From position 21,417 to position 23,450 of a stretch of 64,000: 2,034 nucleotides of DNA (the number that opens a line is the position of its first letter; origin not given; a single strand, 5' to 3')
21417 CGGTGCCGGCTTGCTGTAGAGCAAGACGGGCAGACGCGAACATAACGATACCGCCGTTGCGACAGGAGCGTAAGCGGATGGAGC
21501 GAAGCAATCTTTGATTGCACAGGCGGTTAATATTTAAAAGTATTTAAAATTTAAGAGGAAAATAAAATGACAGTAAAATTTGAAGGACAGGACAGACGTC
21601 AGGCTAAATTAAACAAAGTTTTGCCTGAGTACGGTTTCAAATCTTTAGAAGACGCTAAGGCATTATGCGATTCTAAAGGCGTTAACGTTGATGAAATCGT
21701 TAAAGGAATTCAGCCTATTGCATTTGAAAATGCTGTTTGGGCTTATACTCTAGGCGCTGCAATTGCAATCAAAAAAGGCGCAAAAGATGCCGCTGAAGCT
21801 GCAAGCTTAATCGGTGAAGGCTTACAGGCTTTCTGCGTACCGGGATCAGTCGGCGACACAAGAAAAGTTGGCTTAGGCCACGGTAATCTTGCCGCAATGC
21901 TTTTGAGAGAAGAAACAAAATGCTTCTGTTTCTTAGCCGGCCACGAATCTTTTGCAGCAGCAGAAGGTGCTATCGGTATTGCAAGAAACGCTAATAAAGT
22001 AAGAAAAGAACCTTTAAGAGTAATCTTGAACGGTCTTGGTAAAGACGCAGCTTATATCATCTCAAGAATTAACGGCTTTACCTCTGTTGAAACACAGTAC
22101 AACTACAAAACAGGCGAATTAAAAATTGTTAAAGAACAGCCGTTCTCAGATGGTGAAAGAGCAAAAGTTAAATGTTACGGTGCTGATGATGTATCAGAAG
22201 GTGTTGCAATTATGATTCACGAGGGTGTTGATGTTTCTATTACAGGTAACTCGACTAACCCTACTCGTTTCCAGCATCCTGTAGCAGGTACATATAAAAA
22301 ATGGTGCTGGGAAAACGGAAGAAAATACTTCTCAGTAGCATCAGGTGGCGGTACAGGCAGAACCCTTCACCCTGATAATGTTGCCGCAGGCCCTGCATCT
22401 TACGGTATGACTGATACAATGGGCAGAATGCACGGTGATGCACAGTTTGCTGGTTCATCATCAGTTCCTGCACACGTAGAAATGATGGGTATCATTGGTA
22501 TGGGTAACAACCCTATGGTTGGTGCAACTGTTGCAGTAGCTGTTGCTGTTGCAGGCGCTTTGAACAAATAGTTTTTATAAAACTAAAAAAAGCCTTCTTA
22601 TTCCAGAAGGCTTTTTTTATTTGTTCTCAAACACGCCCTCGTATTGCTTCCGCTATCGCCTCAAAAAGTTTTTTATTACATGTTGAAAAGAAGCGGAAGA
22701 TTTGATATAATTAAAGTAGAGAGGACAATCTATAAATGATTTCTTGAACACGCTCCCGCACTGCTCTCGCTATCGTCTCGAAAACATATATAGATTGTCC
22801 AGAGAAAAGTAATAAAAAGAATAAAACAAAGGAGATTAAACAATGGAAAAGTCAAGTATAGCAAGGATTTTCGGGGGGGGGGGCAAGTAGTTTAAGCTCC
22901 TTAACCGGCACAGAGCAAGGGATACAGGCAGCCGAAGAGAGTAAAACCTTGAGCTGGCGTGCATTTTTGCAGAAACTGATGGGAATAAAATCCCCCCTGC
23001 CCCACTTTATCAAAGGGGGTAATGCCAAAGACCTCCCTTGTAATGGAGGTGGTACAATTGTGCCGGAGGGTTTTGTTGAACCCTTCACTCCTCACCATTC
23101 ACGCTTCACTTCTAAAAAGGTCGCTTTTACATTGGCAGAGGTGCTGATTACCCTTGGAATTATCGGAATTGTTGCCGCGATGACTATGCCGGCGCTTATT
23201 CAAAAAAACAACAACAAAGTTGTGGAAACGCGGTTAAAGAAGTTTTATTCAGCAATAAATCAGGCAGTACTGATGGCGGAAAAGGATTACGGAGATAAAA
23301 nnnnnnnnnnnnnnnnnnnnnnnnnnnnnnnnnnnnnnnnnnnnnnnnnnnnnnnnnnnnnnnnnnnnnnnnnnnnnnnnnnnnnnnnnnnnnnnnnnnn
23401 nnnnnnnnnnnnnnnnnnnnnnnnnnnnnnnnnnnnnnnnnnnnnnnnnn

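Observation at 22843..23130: G11 tract uncouples a strong RBS-ATG from the prepilin reading frame: a candidate translational phase switch with an unusually long leader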

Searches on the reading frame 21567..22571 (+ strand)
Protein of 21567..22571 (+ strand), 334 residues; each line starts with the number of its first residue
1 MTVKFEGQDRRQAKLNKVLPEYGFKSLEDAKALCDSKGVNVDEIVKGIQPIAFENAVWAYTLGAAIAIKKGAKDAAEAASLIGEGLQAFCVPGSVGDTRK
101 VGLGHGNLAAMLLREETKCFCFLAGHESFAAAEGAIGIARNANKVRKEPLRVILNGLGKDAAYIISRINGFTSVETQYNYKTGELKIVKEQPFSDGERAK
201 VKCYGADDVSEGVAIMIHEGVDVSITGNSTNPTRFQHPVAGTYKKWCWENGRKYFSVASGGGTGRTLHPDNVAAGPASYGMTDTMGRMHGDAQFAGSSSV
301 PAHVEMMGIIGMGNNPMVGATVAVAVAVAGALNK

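Call 13: find_encoding_contigs(protein=window:21567-22571:+, flank=3000, max_places=10)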
Protein window:21567-22571:+ (334 aa): 22 contigs read that carry it; 10 places shown.
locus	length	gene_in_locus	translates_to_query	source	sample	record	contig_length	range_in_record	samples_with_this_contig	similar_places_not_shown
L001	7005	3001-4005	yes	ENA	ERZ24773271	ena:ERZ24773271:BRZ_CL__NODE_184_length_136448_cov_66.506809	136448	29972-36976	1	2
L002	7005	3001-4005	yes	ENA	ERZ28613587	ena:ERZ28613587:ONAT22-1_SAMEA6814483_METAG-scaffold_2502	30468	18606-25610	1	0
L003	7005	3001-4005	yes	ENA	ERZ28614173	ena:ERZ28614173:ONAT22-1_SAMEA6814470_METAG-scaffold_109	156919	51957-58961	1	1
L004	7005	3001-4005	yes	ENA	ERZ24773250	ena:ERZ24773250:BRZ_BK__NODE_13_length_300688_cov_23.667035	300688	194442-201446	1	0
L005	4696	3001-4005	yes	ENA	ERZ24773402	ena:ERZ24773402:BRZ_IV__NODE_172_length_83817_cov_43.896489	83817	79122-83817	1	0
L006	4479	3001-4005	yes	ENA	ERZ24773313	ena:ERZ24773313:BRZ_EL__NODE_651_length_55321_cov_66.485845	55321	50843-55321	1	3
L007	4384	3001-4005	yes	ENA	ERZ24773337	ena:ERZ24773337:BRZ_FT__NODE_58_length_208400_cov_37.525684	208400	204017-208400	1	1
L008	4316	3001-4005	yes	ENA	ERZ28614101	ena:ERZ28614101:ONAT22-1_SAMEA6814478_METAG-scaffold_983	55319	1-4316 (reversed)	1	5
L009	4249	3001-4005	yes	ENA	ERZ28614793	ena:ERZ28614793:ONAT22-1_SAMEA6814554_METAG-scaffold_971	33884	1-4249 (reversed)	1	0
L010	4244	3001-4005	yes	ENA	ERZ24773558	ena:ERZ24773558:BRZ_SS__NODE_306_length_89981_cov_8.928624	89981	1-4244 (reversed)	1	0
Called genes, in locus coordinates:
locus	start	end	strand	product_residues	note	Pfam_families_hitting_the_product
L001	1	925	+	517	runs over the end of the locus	-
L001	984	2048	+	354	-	-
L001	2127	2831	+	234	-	-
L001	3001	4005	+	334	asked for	PF14057:GGGtGRT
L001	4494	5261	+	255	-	PF07963:N_methyl (faint), PF20318:DUF6613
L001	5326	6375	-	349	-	PF18152:DAHP_snth_FXD, PF00793:DAHP_synth_1, PF03102:NeuB (weak)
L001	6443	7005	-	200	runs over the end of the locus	-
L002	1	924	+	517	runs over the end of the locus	-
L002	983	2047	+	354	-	-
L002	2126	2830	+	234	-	-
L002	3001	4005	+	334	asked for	PF14057:GGGtGRT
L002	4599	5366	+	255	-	PF07963:N_methyl (faint), PF20318:DUF6613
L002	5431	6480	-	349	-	PF18152:DAHP_snth_FXD, PF00793:DAHP_synth_1, PF03102:NeuB (weak)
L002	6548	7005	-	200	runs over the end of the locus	-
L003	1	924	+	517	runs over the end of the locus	-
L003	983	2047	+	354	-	-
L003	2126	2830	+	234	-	-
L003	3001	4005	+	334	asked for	PF14057:GGGtGRT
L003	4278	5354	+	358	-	PF20318:DUF6613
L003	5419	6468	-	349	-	PF18152:DAHP_snth_FXD, PF00793:DAHP_synth_1, PF03102:NeuB (weak)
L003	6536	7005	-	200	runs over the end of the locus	-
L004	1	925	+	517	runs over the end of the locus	-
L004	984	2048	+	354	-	-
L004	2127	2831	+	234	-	-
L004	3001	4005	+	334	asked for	PF14057:GGGtGRT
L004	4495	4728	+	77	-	PF20318:DUF6613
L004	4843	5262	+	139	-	PF20318:DUF6613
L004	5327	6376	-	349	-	PF18152:DAHP_snth_FXD, PF00793:DAHP_synth_1, PF03102:NeuB (weak)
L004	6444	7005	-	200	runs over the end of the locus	-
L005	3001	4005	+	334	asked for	PF14057:GGGtGRT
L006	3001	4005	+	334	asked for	PF14057:GGGtGRT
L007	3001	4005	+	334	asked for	PF14057:GGGtGRT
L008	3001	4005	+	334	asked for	PF14057:GGGtGRT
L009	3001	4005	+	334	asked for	PF14057:GGGtGRT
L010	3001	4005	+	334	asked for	PF14057:GGGtGRT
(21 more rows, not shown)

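Call 21: find_homologous_proteins(query=L003:4278-5354:+)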
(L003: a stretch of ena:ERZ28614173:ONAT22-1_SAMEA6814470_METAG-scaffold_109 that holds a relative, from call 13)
Query L003:4278-5354:+ (358 aa): 7375 proteins with E <= 0.001 among 8000 candidates; the best 120 are listed.
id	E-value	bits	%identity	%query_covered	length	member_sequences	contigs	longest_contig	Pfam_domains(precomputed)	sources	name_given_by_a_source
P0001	5.7e-215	731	100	87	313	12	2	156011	PF20318.4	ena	-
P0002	4.9e-162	557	86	72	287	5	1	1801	PF07963.18,PF20318.4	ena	-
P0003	3.5e-117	410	74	65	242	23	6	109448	PF20318.4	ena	-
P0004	3.0e-115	403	74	66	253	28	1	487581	PF07963.18,PF20318.4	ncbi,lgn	-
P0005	3.8e-115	403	62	87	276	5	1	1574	PF20318.4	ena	-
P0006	4.3e-115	403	72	65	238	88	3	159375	PF20318.4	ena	-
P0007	3.1e-112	393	73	63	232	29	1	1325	PF20318.4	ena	-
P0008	2.3e-111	391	71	66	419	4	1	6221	PF20318.4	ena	-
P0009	3.1e-110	387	70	65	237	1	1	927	PF20318.4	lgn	-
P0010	5.7e-107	376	69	66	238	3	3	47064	PF07963.18,PF20318.4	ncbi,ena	-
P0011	5.4e-106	373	52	93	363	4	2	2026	PF07963.18,PF20318.4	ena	-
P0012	9.6e-105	369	71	60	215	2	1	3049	PF20318.4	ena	-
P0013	6.1e-104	366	68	68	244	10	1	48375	PF07963.18,PF20318.4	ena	-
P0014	2.6e-102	361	71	60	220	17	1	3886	PF20318.4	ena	-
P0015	2.7e-102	361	64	71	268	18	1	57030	PF07963.18,PF20318.4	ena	-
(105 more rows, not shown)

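Call 25: find_encoding_contigs(protein=P0001, flank=1500, max_places=10)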
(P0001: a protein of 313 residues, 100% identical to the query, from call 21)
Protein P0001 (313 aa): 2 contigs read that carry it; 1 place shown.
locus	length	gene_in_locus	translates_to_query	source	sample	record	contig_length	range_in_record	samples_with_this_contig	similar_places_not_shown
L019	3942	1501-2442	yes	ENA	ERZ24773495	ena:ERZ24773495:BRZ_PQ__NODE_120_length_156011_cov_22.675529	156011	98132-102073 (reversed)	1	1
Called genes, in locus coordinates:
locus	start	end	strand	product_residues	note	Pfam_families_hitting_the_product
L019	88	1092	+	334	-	PF14057:GGGtGRT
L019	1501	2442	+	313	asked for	PF20318:DUF6613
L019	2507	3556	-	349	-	PF18152:DAHP_snth_FXD, PF00793:DAHP_synth_1, PF03102:NeuB (weak)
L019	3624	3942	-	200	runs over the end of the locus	-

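Call 26: find_encoding_contigs(protein=P0004, flank=2500, max_places=10)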
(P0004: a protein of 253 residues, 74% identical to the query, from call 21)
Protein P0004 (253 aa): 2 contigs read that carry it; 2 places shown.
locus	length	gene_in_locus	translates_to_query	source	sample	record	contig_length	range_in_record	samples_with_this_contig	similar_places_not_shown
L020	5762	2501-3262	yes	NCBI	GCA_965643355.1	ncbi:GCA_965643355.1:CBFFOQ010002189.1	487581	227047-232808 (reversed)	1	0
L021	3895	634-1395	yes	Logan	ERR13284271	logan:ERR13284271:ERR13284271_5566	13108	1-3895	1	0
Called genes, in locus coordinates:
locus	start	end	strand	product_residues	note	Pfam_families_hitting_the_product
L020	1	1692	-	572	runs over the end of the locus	PF01590:GAF, PF13185:GAF_2, PF13492:GAF_3 (weak), PF13487:HD_5, PF01966:HD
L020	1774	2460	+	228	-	PF00535:Glycos_transf_2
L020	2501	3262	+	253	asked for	PF07963:N_methyl (faint), PF20318:DUF6613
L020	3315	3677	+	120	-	PF13453:Zn_ribbon_TFIIB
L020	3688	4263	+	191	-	PF13453:Zn_ribbon_TFIIB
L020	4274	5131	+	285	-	PF00800:PDT, PF01842:ACT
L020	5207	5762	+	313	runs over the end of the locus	-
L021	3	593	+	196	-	?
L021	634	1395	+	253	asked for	PF07963:N_methyl (faint), PF20318:DUF6613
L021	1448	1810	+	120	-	PF13453:Zn_ribbon_TFIIB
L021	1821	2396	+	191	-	PF13453:Zn_ribbon_TFIIB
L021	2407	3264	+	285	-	PF00800:PDT, PF01842:ACT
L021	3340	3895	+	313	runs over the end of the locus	-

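Call 46: search_protein_families(library=pfam, proteins=[L003:4278-5354:+], max_evalue=0.01)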
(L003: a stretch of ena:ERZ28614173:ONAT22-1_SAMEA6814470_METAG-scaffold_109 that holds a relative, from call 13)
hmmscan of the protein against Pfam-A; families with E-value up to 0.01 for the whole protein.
L003:4278-5354:+ (358 aa): 1 family
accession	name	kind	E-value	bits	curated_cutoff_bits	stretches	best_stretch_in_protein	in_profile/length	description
PF20318.3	DUF6613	-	4.1e-27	95.8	24.3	1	149-356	2-200/200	Family of unknown function (DUF6613)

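Call 68: find_encoding_contigs(protein=P0137, flank=1200, max_places=5)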
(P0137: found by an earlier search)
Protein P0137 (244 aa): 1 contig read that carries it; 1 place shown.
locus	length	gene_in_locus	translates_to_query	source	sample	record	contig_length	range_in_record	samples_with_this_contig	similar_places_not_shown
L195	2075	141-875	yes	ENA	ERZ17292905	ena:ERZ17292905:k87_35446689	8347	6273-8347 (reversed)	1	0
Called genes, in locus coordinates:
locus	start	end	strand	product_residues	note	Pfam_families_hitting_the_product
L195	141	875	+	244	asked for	PF20318:DUF6613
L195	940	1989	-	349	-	PF18152:DAHP_snth_FXD, PF00793:DAHP_synth_1, PF03102:NeuB (weak)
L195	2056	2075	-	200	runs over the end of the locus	-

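Call 69: find_encoding_contigs(protein=P0130, flank=1200, max_places=5)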
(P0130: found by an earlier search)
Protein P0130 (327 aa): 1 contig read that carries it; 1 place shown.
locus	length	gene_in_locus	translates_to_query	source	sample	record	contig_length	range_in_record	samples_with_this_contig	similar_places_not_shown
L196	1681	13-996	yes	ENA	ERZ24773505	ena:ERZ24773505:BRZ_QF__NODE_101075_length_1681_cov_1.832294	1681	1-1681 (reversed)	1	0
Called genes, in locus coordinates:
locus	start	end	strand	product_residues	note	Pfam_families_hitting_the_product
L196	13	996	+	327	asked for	PF07963:N_methyl (faint), PF20318:DUF6613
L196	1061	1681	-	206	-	?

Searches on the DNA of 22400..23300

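Call 4: search_rna_families(source=window, start=22400, end=23300, threshold=evalue, max_evalue=10, show_alignments=3)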
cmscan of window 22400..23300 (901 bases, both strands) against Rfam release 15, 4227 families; matches with E-value up to 10: 40.
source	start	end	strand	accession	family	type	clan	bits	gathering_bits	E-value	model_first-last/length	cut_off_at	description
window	22540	22625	+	RF02075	STnc230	Gene; sRNA;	-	31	50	0.02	1-83/83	no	Enterobacterial sRNA STnc230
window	22581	22693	-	RF04182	GibS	Gene; sRNA;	-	30.9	115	0.037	1-142/142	no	GibS sRNA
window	22552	22620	+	RF01859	Phe_leader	Cis-reg; leader;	-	30.6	55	0.0062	1-125/125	no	Phenylalanine leader peptide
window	22583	22709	-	RF01859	Phe_leader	Cis-reg; leader;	-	29.9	55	0.0089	1-125/125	no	Phenylalanine leader peptide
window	22583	22700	-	RF00506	Thr_leader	Cis-reg; leader;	-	27.4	55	0.0079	1-118/118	no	Threonine operon leader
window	22581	22621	-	RF02075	STnc230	Gene; sRNA;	-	25.9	50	0.23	41-83/83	no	Enterobacterial sRNA STnc230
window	22582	22688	-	RF02449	ncr1015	Gene; sRNA;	-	25.2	60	0.41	1-121/121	no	Bacillus sRNA ncr1015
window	22558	22620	+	RF00506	Thr_leader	Cis-reg; leader;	-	25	55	0.028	1-118/118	no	Threonine operon leader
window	22519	22634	+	RF00092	SNORA63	Gene; snRNA; snoRNA; HACA-box;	-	24.2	90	0.16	1-130/130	no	Small nucleolar RNA SNORA63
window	22532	22620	+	RF02713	MCS4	Gene; sRNA;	-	23.1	56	0.88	1-123/123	no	Mycoplasma sRNA MCS4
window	22532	22623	+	RF04312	trpB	Cis-reg;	-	23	59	1.3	1-107/107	no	trpB ncRNA motif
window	22485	22622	+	RF04182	GibS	Gene; sRNA;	-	22.7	115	1.2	1-142/142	no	GibS sRNA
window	22572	22626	-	RF01742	lactis-plasmid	Gene; sRNA;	-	22.1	70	0.73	1-106/106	no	lactis-plasmid RNA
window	22567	22618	+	RF02270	nse_sRNA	Gene;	-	20.6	75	0.75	1-73/73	no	Neisseria sigma-E sRNA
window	22563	22621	+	RF02064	STnc370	Gene; sRNA;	-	20.5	54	7.7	1-71/71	no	Enterobacterial sRNA STnc370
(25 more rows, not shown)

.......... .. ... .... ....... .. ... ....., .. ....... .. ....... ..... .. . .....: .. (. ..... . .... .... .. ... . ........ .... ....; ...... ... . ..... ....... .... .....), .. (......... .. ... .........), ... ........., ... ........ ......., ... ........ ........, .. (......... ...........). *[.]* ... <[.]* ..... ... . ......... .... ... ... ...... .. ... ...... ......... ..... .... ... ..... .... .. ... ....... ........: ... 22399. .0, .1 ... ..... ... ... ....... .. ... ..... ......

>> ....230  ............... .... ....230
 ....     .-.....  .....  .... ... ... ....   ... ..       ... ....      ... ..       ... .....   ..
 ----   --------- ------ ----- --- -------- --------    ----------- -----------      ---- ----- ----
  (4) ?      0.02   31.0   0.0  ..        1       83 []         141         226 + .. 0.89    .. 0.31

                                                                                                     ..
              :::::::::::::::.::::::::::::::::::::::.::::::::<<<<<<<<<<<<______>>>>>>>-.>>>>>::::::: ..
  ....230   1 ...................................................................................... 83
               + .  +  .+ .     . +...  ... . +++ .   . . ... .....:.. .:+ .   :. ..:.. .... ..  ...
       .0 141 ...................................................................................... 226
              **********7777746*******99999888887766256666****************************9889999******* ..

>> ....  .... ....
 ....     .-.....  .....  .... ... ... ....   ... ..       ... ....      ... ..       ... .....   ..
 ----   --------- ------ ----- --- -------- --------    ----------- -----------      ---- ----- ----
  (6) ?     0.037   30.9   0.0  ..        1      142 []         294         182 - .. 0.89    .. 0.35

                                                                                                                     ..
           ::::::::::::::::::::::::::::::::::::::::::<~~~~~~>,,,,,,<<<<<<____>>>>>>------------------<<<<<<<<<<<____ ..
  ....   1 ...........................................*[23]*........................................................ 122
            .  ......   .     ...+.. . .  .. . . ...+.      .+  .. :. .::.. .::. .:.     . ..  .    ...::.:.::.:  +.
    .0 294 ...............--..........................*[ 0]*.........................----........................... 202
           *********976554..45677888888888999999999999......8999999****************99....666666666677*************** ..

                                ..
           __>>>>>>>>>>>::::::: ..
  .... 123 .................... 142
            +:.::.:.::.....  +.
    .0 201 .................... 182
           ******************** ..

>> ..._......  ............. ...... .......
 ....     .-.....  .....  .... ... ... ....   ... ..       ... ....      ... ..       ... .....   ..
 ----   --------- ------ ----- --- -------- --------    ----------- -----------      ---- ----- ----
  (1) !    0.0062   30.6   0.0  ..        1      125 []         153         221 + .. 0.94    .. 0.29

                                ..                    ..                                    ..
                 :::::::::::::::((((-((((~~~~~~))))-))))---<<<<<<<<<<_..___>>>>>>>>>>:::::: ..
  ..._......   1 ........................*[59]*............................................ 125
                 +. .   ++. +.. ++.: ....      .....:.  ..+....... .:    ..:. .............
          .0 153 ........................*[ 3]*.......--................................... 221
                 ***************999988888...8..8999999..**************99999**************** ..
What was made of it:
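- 22584..22619 (+): Intrinsic terminator of the upstream GGGtGRT-family gene (21567-22571). It marks the start of an independent pilin transcription unit. The weak Rfam hits in call 4 are all due to this terminator.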
